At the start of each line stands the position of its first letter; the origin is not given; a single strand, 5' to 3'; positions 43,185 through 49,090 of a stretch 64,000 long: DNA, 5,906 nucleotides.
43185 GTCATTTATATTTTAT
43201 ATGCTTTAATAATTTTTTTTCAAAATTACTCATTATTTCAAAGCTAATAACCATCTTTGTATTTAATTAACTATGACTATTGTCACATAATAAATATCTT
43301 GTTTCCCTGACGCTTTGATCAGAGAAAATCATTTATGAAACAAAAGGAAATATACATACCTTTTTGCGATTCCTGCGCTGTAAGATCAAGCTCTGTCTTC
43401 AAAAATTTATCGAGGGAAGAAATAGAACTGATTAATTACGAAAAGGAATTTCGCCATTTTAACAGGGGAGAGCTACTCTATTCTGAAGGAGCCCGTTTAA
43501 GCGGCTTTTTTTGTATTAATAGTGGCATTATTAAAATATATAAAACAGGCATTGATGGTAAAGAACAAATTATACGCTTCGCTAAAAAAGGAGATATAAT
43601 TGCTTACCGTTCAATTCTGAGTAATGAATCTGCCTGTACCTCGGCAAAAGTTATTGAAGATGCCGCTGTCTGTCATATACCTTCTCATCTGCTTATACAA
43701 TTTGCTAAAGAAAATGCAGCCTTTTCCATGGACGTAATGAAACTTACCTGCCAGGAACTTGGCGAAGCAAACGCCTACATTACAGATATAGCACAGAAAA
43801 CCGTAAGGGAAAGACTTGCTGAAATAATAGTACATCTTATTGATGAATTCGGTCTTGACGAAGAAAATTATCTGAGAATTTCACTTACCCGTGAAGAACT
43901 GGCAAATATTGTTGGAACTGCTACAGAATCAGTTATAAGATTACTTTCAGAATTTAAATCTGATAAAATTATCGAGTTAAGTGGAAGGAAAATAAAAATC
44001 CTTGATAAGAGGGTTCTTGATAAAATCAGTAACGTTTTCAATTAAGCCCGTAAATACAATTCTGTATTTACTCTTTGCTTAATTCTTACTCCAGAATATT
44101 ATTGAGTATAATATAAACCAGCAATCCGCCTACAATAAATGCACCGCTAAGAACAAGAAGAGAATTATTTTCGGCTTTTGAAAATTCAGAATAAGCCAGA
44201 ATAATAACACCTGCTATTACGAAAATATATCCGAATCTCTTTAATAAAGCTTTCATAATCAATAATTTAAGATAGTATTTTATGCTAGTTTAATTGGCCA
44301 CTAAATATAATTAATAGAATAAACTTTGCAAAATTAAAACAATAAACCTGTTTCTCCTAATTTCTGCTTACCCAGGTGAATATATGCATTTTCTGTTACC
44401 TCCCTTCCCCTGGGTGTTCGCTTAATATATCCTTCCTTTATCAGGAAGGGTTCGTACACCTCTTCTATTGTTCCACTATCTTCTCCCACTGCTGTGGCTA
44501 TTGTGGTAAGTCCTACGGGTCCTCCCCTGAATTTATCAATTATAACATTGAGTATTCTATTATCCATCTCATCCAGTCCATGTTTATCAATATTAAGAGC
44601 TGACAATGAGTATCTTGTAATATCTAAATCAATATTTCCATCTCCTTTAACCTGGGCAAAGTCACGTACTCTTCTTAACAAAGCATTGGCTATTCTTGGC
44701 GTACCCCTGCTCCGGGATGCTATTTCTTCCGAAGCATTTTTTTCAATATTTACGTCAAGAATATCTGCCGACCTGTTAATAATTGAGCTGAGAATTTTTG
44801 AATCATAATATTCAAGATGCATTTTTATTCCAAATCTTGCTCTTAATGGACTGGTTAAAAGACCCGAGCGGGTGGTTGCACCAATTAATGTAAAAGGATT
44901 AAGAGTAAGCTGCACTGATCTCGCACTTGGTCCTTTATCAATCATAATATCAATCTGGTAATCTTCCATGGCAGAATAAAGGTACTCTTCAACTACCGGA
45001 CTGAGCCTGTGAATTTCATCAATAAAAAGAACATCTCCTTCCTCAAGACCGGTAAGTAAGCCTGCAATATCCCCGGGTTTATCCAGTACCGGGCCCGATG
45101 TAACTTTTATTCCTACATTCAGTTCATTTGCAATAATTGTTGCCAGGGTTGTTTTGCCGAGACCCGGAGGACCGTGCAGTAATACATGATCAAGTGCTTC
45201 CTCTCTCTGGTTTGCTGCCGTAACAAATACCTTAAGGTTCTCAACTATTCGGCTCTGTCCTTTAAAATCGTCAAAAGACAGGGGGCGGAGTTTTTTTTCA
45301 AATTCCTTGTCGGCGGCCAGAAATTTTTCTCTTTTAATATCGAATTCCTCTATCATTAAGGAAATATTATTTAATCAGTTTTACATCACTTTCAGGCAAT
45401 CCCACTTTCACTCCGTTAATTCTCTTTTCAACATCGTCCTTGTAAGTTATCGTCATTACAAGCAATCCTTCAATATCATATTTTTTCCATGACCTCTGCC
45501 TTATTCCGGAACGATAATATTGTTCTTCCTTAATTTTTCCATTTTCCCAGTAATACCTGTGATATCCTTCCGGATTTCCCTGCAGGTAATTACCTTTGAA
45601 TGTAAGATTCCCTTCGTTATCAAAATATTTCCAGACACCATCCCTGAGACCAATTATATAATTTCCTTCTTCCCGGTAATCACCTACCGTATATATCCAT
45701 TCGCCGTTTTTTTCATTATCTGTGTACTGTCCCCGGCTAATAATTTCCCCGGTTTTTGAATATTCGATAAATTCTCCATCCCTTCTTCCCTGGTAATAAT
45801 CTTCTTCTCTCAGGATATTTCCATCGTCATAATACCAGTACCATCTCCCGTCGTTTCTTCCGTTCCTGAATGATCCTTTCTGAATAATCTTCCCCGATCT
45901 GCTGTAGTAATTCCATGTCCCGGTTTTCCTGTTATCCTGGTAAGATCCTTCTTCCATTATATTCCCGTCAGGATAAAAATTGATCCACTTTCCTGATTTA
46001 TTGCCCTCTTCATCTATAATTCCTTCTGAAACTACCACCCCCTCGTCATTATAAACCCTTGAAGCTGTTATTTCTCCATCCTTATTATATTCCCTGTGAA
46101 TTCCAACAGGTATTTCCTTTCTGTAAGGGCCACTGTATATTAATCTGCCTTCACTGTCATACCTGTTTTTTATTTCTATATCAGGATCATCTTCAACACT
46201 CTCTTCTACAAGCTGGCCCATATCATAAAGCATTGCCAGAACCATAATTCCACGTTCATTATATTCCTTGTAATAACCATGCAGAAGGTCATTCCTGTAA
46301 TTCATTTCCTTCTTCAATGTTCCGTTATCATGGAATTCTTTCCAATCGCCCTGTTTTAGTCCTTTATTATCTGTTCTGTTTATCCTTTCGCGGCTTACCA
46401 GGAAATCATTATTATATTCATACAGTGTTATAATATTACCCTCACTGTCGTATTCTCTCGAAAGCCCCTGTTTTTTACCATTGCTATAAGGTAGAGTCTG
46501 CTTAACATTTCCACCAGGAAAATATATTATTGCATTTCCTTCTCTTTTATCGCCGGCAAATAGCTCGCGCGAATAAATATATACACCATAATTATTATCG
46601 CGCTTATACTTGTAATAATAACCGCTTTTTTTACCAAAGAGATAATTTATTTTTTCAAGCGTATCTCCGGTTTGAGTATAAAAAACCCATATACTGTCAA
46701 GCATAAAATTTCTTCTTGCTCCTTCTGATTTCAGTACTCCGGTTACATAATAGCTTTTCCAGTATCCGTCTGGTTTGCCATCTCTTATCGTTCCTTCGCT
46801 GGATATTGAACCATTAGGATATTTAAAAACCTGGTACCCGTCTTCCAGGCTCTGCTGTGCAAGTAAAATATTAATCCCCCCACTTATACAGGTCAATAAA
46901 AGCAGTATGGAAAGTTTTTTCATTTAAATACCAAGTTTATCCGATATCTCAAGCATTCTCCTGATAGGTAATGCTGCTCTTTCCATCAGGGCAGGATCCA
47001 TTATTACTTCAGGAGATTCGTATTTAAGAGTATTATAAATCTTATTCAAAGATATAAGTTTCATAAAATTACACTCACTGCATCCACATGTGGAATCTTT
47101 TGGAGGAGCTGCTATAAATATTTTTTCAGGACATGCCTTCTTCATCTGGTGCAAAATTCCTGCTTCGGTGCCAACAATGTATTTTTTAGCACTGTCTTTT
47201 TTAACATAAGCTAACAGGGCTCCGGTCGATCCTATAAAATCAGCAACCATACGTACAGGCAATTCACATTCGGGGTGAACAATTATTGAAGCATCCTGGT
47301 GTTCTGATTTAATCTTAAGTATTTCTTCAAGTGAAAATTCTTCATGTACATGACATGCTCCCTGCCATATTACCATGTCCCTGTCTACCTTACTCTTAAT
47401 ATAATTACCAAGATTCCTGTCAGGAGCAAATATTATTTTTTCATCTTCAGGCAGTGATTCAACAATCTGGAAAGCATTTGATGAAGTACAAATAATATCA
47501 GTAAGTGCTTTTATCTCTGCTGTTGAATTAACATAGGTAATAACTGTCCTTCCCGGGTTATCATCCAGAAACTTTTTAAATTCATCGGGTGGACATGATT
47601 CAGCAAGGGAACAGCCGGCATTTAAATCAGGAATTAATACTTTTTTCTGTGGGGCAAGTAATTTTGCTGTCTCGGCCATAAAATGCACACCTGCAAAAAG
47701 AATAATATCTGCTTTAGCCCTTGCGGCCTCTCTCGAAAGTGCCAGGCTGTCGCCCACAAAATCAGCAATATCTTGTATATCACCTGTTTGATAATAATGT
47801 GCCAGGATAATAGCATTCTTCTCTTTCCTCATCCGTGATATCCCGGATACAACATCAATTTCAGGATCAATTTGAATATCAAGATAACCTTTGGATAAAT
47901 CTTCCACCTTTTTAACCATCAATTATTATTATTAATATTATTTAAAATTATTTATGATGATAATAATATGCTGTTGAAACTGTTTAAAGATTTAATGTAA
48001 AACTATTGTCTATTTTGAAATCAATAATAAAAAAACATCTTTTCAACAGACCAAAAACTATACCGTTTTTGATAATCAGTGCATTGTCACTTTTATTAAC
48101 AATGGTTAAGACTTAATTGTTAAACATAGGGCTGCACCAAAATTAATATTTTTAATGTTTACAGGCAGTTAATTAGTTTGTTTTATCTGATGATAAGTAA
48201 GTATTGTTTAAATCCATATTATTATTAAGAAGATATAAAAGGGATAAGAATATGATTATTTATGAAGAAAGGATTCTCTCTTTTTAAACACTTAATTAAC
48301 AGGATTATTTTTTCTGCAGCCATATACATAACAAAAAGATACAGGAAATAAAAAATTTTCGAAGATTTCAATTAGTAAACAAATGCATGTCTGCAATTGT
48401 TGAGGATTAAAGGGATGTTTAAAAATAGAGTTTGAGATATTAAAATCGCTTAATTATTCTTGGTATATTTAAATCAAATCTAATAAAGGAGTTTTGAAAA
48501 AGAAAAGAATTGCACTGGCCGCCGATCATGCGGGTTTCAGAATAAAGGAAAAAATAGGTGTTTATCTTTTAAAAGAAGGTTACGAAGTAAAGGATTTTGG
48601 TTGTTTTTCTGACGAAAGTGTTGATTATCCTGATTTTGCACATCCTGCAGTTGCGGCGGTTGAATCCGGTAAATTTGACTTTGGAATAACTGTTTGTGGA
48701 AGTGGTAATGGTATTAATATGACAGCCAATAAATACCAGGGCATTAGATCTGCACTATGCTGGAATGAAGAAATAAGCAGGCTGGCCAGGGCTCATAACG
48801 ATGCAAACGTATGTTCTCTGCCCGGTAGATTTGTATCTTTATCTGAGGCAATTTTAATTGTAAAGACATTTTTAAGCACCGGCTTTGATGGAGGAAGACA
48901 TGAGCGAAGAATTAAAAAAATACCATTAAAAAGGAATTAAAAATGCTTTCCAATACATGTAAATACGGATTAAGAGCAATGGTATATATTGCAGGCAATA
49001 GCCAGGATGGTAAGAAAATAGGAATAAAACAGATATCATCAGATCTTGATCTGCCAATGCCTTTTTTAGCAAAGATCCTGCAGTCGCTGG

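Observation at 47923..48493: Probable oriC, unlinked to dnaA, using a variant DnaA box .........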

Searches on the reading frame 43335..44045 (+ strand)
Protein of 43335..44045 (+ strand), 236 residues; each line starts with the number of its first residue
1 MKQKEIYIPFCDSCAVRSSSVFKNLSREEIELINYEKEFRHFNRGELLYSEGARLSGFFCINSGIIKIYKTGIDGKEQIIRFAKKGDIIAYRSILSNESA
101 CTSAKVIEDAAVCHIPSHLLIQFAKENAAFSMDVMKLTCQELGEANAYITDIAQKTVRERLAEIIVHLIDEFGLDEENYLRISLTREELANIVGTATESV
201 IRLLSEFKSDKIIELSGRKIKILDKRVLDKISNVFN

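Call 8: search_protein_families(library=pfam, proteins=[window:43335-44045:+])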
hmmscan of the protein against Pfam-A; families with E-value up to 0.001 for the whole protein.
window:43335-44045:+ (236 aa): 3 families
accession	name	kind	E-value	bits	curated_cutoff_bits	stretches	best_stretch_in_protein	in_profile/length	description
PF00027.35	cNMP_binding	-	7.9e-18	64.7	27.5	1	40-127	2-89/89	Cyclic nucleotide-binding domain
PF13545.12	HTH_Crp_2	-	7.1e-16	58.4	27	1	159-230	1-69/70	Crp-like helix-turn-helix domain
PF00325.26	Crp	-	3.4e-06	27.1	21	1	183-213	2-32/32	Bacterial regulatory proteins, crp family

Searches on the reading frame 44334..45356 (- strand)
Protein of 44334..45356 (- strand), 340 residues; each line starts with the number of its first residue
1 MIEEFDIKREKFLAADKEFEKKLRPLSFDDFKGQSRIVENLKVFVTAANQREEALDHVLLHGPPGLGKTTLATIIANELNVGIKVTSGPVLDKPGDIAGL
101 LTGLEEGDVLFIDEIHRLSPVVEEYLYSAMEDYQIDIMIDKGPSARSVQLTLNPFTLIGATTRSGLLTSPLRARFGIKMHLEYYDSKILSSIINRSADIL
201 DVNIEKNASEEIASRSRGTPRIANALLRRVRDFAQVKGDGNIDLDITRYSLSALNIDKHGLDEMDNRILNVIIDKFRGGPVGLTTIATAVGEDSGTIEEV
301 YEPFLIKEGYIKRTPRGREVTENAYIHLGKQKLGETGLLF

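Call 8: search_protein_families(library=pfam, proteins=[window:44334-45356:-])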
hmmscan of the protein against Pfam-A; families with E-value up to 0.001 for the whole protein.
window:44334-45356:- (340 aa): 14 families
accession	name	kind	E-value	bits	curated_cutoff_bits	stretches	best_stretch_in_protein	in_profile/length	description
PF05496.18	RuvB_N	-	1.5e-77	259.3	27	1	23-181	1-159/159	Holliday junction DNA helicase RuvB P-loop domain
PF17864.7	AAA_lid_4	-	5.6e-30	103.4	27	1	184-257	1-74/74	RuvB AAA lid domain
PF05491.19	RuvB_C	-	1.2e-26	92.9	24.7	1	259-328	2-71/72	RuvB C-terminal winged helix domain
PF00004.35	AAA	-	1e-20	74.9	21.2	1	58-182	1-130/131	ATPase family associated with various cellular activities (AAA)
PF07728.20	AAA_5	-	1.1e-08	35.7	22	0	101-175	61-139/139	AAA domain (dynein-related subfamily)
PF07726.17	AAA_3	-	5.1e-06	26.8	27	1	57-140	1-96/131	ATPase family associated with various cellular activities (AAA)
PF01078.27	Mg_chelatase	-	6.8e-06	26.1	20.3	0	56-76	23-43/207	Magnesium chelatase, subunit ChlI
PF13401.12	AAA_22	-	2.7e-05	24.9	27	0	57-82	7-35/130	AAA domain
PF06068.19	TIP49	-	6.2e-05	22.8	23.8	0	31-85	26-80/347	TIP49 P-loop domain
PF13191.12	AAA_16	-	0.00014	22.8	32.6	0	37-80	8-49/167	AAA ATPase domain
PF20720.3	nSTAND3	-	0.00036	20.7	27.2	1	53-85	15-48/155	Novel STAND NTPase 3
PF00158.32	Sigma54_activat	-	0.0005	20.2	20.2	0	106-137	93-124/168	Sigma-54 interaction domain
PF00931.28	NB-ARC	-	0.00059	19.6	23.5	0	52-79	15-42/248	NB-ARC domain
PF13173.12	AAA_14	-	0.0009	19.7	27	0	58-138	5-94/129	AAA domain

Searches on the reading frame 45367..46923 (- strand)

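Call 8: search_protein_families(library=pfam, proteins=[window:45367-46923:-])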
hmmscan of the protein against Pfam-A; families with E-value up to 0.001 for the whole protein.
window:45367-46923:- (518 aa): 1 family
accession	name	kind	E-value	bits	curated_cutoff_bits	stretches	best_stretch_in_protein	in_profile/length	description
PF07661.19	MORN_2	-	1.5e-34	114.4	29.6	1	190-211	1-22/22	MORN repeat variant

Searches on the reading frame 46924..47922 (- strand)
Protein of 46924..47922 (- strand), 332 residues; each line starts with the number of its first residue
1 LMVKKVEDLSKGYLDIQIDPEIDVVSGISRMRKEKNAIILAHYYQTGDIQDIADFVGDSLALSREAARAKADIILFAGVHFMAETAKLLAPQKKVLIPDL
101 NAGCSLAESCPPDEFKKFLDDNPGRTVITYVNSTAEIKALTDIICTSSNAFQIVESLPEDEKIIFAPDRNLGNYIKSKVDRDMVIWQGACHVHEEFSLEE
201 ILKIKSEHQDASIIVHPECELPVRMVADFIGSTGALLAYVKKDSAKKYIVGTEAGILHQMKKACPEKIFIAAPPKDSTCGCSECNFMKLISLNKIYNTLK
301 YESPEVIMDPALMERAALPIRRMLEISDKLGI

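Call 8: search_protein_families(library=pfam, proteins=[window:46924-47922:-])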
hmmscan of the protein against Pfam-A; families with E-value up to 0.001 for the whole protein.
window:46924-47922:- (332 aa): 1 family
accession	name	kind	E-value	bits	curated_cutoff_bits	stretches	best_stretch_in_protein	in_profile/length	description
PF02445.21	NadA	-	4e-120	400.8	27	1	28-325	3-295/295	Quinolinate synthetase A protein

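Call 14: find_related_loci(query=window:46924-47922:-, collection=genome_contigs, flank=6000)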
Query window:46924-47922:- (332 aa) in genome_contigs; peptide patterns used: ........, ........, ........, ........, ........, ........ (x = any residue, [..] = any of these).
600 stretches matched a pattern (row limit reached: there are more); 598 encode a relative of the query (tblastn E <= 1e-3); the best 80 are kept; 80 distinct loci.
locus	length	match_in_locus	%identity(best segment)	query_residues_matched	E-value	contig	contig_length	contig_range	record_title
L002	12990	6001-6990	72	3-332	3e-159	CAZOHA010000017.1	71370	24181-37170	MAG TPA_asm: uncultured Bacteroides sp. isolate SRP332253_co2_34 genome assembly, contig: NODE_272_length_71370_cov_6.40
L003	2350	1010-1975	67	12-332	1e-164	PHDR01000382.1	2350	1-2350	MAG: Bacteroidetes bacterium HGW-Bacteroidetes-12 bjp_ig2158_scaffold_15348, whole genome shotgun sequence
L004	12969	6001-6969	67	10-332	3e-153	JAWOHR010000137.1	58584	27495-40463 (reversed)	MAG: Bacteroidales bacterium isolate CWP4-3.bin.80 k191_2598100, whole genome shotgun sequence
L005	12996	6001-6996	68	2-332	4e-153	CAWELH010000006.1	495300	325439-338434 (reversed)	MAG: uncultured Bacteroidales bacterium isolate MFD05684.bin.1.26 genome assembly, contig: contig_48381, whole genome sh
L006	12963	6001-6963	66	12-332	1e-146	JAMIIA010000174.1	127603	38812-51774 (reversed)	MAG: Bacteroidales bacterium isolate RA_AS_maxbin.060 k201_591672, whole genome shotgun sequence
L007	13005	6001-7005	62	1-332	8e-146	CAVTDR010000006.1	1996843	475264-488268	MAG: uncultured Bacteroidetes bacterium isolate MFD00905.bin.1.42 genome assembly, contig: contig_335, whole genome shot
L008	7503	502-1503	64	2-332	9e-145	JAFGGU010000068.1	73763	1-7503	MAG: Bacteroidales bacterium isolate Zod_Metabat.1409 k87_7634539, whole genome shotgun sequence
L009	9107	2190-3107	67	23-328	3e-145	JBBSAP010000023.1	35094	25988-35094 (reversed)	MAG: Bacteroidales bacterium isolate La6_metabat2.017 La6_metabat2.017_K_249232_L_35094_cov_22.4619, whole genome shotgu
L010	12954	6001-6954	66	9-326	1e-139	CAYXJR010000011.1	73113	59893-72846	MAG TPA_asm: uncultured Porphyromonadaceae bacterium isolate SRP178699_co1_495 genome assembly, contig: NODE_260_length_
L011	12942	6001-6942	63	18-332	3e-136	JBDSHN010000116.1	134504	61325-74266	MAG: Bacteroidia bacterium isolate cluster1_bin.277 k127_15715402, whole genome shotgun sequence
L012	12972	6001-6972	71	9-332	3e-160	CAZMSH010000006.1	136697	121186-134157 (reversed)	MAG TPA_asm: uncultured Rikenellaceae bacterium isolate SRP241341_co1_99 genome assembly, contig: NODE_134_length_136697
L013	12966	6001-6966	61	7-329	2e-134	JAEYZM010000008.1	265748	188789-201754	MAG: Bacteroidetes bacterium isolate OH_CBlB_93 k127_1206007, whole genome shotgun sequence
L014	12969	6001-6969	59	9-332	2e-134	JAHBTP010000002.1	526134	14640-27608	MAG: Ferruginibacter sp. isolate ACE_BAC16 BAC16_2, whole genome shotgun sequence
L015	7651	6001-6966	62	10-332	2e-134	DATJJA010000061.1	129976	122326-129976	MAG TPA_asm: Puia sp. isolate SMAG_U15553 k141_4417994, whole genome shotgun sequence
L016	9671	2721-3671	60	11-327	9e-134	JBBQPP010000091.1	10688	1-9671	MAG: Bacteroidales bacterium isolate Co_metawrap_1515 Cmw_1515_k141_29197262_length_10688_cov_10.9848, whole genome shot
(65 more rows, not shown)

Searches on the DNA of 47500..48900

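Call 77: search_rna_families(source=window, start=47500, end=48900, threshold=evalue, max_evalue=1)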
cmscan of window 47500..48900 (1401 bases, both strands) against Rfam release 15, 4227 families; matches with E-value up to 1: 0.
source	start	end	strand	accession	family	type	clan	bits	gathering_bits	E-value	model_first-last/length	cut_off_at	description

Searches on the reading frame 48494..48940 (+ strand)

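Call 8: search_protein_families(library=pfam, proteins=[window:48494-48940:+])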
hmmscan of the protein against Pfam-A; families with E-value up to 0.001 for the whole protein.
window:48494-48940:+ (148 aa): 1 family
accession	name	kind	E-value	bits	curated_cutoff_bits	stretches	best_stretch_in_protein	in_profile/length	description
PF02502.23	LacAB_rpiB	-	1.6e-54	184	24.7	1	6-143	1-138/138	Ribose/Galactose Isomerase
